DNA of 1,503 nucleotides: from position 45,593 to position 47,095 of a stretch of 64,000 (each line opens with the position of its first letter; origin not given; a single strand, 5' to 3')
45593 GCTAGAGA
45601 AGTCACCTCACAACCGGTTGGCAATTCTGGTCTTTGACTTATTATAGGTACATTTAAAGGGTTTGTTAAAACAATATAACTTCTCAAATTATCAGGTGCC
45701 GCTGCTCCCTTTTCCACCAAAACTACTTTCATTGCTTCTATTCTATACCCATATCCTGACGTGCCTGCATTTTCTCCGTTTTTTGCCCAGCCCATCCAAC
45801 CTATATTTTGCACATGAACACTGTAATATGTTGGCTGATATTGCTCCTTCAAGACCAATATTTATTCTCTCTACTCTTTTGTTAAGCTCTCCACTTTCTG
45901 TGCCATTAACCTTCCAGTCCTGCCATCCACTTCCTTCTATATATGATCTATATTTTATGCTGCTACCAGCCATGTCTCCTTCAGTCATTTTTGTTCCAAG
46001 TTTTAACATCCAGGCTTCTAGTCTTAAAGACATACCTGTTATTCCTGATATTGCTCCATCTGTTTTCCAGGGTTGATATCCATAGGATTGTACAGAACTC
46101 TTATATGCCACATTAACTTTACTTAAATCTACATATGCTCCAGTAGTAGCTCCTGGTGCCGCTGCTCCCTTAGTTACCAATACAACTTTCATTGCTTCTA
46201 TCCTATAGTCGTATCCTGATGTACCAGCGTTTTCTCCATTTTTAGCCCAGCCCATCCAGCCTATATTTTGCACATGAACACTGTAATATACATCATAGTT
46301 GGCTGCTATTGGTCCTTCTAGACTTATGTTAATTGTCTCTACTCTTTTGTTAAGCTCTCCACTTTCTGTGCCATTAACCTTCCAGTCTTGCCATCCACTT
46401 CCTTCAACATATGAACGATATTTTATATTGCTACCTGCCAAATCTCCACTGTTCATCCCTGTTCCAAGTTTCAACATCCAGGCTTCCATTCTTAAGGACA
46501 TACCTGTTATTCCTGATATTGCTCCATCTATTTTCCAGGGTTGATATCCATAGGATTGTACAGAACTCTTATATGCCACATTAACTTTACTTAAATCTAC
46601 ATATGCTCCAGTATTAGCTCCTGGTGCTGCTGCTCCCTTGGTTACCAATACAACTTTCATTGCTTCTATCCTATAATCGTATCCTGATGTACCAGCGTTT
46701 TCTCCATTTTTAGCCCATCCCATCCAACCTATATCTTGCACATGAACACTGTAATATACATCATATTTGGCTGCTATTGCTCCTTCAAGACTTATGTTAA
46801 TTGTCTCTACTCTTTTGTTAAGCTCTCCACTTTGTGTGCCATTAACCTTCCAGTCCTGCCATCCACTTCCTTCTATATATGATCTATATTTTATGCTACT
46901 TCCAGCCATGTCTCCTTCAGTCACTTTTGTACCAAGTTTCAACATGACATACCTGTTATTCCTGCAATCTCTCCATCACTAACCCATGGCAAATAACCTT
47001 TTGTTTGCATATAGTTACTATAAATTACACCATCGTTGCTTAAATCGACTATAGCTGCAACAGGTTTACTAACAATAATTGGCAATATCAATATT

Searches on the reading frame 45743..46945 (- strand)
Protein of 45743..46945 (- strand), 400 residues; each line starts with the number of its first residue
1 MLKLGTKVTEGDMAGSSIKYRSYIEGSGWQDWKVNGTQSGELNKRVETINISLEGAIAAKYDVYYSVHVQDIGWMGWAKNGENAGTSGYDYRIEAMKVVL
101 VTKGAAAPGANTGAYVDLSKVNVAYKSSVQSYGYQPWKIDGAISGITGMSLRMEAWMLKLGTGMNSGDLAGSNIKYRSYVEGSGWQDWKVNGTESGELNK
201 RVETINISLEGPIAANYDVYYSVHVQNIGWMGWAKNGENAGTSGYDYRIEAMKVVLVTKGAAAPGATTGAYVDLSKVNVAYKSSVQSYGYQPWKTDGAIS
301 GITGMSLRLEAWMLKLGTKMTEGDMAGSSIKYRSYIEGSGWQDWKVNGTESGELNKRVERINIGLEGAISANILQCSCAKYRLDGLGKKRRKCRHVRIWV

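Call 47: search_protein_families(library=pfam, proteins=[window:45743-46945:-], max_evalue=0.001)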
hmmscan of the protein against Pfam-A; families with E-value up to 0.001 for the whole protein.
window:45743-46945:- (400 aa): 1 family
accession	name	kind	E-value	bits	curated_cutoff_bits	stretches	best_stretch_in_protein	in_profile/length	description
PF07538.16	ChW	-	1.2e-65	217.5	22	7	224-257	1-34/35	Clostridial hydrophobic W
